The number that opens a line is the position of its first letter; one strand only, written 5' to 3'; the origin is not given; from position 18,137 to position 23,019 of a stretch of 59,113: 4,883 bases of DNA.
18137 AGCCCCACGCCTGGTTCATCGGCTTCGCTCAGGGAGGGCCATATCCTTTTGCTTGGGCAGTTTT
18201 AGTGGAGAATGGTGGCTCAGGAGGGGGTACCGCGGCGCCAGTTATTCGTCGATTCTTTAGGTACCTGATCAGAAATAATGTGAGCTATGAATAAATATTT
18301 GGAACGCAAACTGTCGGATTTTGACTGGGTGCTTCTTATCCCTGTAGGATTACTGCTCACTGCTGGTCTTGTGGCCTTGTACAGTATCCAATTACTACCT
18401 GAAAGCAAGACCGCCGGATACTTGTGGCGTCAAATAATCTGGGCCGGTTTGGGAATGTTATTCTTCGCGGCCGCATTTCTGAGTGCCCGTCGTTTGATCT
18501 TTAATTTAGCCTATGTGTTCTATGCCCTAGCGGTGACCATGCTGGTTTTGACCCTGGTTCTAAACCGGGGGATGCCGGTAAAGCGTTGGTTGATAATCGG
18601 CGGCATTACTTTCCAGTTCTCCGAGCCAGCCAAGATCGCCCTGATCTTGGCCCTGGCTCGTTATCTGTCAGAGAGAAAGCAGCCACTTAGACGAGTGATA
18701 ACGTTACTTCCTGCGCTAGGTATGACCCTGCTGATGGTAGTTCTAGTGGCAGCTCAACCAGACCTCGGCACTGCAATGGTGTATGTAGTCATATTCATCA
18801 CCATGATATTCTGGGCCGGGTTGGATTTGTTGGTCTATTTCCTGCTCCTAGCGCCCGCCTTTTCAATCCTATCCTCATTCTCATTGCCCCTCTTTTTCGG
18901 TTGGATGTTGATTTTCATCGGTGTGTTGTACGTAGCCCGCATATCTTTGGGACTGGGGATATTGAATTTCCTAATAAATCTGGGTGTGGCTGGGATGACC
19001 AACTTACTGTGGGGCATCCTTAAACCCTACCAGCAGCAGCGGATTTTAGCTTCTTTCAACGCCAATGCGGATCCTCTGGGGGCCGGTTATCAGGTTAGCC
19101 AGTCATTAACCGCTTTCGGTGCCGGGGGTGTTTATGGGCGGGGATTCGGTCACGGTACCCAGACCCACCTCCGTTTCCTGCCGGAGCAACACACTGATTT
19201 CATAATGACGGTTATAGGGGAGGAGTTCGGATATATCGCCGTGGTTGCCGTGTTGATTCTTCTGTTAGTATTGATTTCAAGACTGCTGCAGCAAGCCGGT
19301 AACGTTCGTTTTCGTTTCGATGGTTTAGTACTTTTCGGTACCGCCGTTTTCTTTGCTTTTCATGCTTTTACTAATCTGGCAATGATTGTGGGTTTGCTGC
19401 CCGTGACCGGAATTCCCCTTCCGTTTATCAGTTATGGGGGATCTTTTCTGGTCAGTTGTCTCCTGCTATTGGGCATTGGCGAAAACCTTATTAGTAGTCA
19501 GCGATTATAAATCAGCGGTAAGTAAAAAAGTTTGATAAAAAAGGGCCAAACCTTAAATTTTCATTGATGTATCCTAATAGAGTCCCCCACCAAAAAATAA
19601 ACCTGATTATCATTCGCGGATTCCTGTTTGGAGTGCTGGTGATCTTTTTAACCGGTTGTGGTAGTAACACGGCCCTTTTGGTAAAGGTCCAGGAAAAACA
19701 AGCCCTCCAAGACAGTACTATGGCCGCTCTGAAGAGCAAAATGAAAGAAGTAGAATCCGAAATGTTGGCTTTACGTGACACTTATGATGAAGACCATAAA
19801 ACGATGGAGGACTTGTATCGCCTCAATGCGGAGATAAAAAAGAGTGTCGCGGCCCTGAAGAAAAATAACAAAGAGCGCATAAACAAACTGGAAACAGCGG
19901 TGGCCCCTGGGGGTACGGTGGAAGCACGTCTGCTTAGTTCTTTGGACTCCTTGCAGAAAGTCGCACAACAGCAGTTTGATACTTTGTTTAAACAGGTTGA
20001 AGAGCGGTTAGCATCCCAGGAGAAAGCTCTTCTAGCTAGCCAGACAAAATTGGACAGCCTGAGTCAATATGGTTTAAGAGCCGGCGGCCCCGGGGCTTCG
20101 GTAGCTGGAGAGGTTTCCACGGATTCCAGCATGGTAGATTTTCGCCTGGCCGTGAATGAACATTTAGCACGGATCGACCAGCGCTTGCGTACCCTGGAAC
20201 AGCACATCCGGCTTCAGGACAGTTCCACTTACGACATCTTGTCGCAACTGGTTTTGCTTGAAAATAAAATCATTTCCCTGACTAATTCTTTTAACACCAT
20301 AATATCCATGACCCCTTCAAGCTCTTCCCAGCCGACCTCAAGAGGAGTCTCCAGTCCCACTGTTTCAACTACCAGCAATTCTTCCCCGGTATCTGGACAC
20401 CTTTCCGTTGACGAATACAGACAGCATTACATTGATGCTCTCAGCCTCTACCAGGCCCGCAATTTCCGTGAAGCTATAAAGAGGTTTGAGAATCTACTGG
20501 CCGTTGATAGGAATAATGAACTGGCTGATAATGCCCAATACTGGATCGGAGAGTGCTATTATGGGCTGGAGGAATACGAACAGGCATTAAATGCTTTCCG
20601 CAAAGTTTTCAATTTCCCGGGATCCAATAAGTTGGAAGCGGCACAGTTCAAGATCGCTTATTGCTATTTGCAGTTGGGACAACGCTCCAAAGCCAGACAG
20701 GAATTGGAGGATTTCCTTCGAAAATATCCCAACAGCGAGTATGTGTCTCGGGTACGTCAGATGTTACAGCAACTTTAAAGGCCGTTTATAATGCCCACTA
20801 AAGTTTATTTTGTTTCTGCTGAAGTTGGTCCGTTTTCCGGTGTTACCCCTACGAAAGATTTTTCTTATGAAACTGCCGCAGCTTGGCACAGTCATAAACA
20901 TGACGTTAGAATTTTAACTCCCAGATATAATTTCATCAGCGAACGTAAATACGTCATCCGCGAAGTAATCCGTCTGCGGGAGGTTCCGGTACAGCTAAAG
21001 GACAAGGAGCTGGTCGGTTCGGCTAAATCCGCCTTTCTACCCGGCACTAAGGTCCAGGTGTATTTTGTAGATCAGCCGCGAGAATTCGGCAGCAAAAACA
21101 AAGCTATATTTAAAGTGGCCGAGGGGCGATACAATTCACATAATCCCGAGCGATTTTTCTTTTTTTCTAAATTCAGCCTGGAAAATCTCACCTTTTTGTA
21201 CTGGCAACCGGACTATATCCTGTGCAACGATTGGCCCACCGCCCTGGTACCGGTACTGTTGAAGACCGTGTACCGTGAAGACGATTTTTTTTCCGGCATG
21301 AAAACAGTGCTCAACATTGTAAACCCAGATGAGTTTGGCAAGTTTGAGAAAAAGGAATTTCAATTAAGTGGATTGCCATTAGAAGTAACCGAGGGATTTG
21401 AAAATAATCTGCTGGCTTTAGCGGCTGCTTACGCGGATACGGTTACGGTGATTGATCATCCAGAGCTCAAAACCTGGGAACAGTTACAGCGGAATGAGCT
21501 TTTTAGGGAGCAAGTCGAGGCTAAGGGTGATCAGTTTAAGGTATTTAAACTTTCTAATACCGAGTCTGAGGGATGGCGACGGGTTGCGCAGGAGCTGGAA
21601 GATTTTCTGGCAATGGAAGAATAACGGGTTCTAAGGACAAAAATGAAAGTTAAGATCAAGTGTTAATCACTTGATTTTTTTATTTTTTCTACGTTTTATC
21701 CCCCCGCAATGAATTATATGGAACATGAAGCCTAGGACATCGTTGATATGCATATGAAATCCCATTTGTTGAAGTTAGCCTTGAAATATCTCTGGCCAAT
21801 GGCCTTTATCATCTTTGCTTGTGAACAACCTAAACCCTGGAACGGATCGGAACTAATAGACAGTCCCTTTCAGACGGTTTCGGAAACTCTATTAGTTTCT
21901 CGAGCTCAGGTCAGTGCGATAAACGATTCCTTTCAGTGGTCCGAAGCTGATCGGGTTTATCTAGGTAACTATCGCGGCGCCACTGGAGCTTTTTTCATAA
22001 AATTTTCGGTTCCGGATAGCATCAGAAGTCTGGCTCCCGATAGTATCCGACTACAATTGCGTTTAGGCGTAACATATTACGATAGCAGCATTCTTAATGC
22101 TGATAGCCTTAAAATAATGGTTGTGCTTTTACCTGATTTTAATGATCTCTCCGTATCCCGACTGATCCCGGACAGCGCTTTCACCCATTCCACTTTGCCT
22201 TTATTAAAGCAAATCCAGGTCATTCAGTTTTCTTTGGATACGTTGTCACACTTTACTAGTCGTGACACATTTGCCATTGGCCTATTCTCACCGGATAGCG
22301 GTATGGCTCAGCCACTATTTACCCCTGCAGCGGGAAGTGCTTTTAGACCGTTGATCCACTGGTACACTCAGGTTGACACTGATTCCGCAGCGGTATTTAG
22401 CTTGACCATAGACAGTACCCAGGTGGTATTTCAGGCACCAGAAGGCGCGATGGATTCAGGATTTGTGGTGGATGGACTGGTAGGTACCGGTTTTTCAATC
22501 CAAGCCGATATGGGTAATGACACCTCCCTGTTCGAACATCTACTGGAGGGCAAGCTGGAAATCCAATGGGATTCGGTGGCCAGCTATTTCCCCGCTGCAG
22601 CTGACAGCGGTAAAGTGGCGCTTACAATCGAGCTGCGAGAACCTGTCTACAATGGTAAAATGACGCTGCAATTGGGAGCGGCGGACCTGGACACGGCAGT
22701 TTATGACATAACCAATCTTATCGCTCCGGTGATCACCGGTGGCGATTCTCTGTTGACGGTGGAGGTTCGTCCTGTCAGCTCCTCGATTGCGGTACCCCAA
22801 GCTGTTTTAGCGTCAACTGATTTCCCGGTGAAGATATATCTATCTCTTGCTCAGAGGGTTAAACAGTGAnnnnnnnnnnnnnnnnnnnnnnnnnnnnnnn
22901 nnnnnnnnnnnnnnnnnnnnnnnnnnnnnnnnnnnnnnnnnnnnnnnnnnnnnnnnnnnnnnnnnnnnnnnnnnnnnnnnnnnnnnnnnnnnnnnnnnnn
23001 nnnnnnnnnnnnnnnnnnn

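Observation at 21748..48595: Exported proteins are saturated with D-[S/T] sequons: signature of a Bacteroidota-like general O-glycosylation system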

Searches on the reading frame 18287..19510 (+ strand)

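Call 31: search_protein_families(library=pfam, proteins=[window:18287-19510:+], max_evalue=0.0001)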
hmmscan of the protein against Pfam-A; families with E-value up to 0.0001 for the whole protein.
window:18287-19510:+ (407 aa): 1 family
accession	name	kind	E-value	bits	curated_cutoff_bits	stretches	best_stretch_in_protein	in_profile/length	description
PF01098.24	FTSW_RODA_SPOVE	-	1.2e-75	255.2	26.4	2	207-401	161-350/356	Cell cycle protein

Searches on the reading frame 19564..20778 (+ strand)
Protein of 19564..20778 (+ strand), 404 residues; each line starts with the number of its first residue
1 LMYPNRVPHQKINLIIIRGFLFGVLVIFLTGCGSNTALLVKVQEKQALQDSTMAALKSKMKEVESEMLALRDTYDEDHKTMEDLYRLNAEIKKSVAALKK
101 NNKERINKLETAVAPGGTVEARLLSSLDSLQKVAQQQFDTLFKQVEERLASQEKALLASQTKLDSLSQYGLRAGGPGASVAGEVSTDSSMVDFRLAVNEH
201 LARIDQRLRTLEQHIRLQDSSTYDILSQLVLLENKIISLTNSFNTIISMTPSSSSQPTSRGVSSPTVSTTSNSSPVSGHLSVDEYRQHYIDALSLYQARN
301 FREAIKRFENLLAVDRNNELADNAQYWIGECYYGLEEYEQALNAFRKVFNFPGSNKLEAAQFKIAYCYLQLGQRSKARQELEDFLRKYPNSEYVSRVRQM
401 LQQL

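Call 4: search_protein_families(library=pfam, proteins=[window:19564-20778:+], max_evalue=0.01)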
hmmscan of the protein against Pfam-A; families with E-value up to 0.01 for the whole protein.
window:19564-20778:+ (404 aa): 12 families
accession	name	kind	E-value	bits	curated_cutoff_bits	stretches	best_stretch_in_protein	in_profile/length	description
PF13174.12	TPR_6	-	4.6e-15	55.6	26.3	2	360-391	2-33/33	Tetratricopeptide repeat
PF13432.12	TPR_16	-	1.1e-10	42.2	32.7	1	292-354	4-64/65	Tetratricopeptide repeat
PF14559.12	TPR_19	-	1.6e-10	41.6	25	2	295-346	1-49/68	Tetratricopeptide repeat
PF12895.13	ANAPC3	-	4.3e-10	40.2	27.2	2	299-383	3-81/82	Anaphase-promoting complex, cyclosome, subunit 3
PF07719.23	TPR_2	-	1.5e-09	37.7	27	1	324-348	3-27/34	Tetratricopeptide repeat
PF13525.12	YfiO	-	1.3e-08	35.3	25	1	324-398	7-82/203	Outer membrane lipoprotein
PF13428.12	TPR_14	-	7.4e-08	32.8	23.5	1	359-393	2-36/44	Tetratricopeptide repeat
PF13371.12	TPR_9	-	7.4e-07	29.5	35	1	365-402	36-73/73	Tetratricopeptide repeat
PF13424.12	TPR_12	-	9.9e-05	22.9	30.1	1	292-349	10-72/77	Tetratricopeptide repeat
PF00515.34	TPR_1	-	0.00051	20.2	27.8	1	324-348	3-27/34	Tetratricopeptide repeat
PF13181.12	TPR_8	-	0.0058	17.1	25.7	0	324-348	3-27/34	Tetratricopeptide repeat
PF02949.25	7tm_6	-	0.006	16.1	25.8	0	180-250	130-200/313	7tm Odorant receptor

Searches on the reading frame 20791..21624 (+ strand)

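Call 31: search_protein_families(library=pfam, proteins=[window:20791-21624:+], max_evalue=0.0001)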
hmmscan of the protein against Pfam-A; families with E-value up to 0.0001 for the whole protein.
window:20791-21624:+ (277 aa): 1 family
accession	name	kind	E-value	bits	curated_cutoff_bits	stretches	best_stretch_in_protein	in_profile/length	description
PF08323.17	Glyco_transf_5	-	1.3e-36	127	22.7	1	4-221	1-216/239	Starch synthase catalytic domain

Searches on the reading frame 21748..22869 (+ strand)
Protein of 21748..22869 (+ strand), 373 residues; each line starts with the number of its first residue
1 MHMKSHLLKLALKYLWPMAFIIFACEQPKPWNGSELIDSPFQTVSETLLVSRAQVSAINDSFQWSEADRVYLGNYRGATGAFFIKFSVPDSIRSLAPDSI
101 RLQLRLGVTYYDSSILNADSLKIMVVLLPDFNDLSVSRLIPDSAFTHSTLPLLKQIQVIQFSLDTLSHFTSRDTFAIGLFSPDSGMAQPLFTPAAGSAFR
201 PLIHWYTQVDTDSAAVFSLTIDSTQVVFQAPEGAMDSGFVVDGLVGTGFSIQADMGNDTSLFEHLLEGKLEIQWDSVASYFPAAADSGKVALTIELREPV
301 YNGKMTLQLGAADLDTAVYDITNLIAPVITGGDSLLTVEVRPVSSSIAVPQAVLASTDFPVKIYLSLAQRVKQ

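Call 4: search_protein_families(library=pfam, proteins=[window:21748-22869:+], max_evalue=0.01)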
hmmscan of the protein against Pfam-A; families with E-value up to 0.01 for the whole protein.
window:21748-22869:+ (373 aa): 0 families

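Call 36: find_homologous_proteins(query=window:21748-22869:+, max_evalue=0.001)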
Query window:21748-22869:+ (373 aa): 1 proteins with E <= 0.001 among 5649 candidates.
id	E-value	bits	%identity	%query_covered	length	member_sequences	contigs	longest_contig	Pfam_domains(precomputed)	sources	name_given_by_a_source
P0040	5.3e-239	810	100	99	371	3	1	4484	-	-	-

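Call 42: search_protein_representatives(protein=window:21748-22869:+)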
Query: 373 residues. Proteins with E-value up to 0.001 (for the whole library): 6; up to 1e-10: 1; up to 1e-30: 1. The best 6 are listed.
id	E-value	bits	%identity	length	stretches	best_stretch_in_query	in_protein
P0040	1.7e-239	810.4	100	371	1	3-373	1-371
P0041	7.3e-08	48.6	28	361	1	24-341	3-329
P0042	1.2e-07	48.0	25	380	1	19-342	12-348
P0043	4.9e-06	42.6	31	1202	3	230-314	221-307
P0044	1.9e-05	40.7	40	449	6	167-204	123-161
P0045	8.0e-05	38.6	25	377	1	15-341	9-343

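Call 90: predict_structure(alignment_id=A2)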
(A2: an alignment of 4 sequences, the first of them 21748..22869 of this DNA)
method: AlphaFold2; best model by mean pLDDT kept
length: 373 residues; sequences in the alignment: 4
mean_pLDDT: 45.3   pTM: 0.42
mean pLDDT of the five models: 45.3, 41.4, 35.5, 34.6, 32.7
residues with pLDDT >= 90: 0; 70-90: 0; 50-70: 134; < 50: 239
segments of 3 or more residues with pLDDT < 50: 1-3, 16-60, 75-81, 89-92, 109-120, 129-144, 153-155, 167-173, 182-199, 207-224, 226-266, 275-289, 334-338, 342-373
pLDDT, mean of each block of 10 residues (from residue 1): 53 50 30 28 28 38 53 50 52 50 54 45 53 39 45 52 51 54 46 42 52 35 46 38 36 34 48 45 41 53 58 56 61 48 43 40 36 26
secondary structure, 60 per line:
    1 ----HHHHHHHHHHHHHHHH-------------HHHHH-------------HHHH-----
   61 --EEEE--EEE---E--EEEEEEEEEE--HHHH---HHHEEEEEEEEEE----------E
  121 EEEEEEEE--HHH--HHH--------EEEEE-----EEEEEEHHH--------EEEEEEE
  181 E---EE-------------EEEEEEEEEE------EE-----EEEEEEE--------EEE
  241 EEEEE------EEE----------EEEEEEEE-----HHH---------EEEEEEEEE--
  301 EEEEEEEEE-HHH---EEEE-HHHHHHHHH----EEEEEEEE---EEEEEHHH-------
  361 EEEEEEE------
elements in order: H5-20 H34-38 H52-55 E63-66 E69-71 E78-87 H90-93 E100-109 E120-128 E147-151 E157-162 E174-181 E200-209 E223-229 E238-245 E252-254 E265-272 E290-298 E301-309 E317-320 H322-330 E335-342 E346-350 E361-367

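Call 91: search_protein_families(library=pfam, proteins=[window:21748-22869:+], max_evalue=5)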
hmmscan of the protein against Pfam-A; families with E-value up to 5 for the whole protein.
window:21748-22869:+ (373 aa): 0 families

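Call 92: search_protein_families(library=ncbifam, proteins=[window:21748-22869:+], max_evalue=0.1)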
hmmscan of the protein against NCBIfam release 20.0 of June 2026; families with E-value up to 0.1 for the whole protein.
window:21748-22869:+ (373 aa): 0 families

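Call 97: search_solved_structures(query=A2, max_evalue=10, show_alignments=2)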
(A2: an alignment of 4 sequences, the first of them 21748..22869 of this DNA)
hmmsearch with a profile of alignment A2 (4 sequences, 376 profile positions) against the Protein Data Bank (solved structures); distinct sequences matched with E-value up to 10: 0.
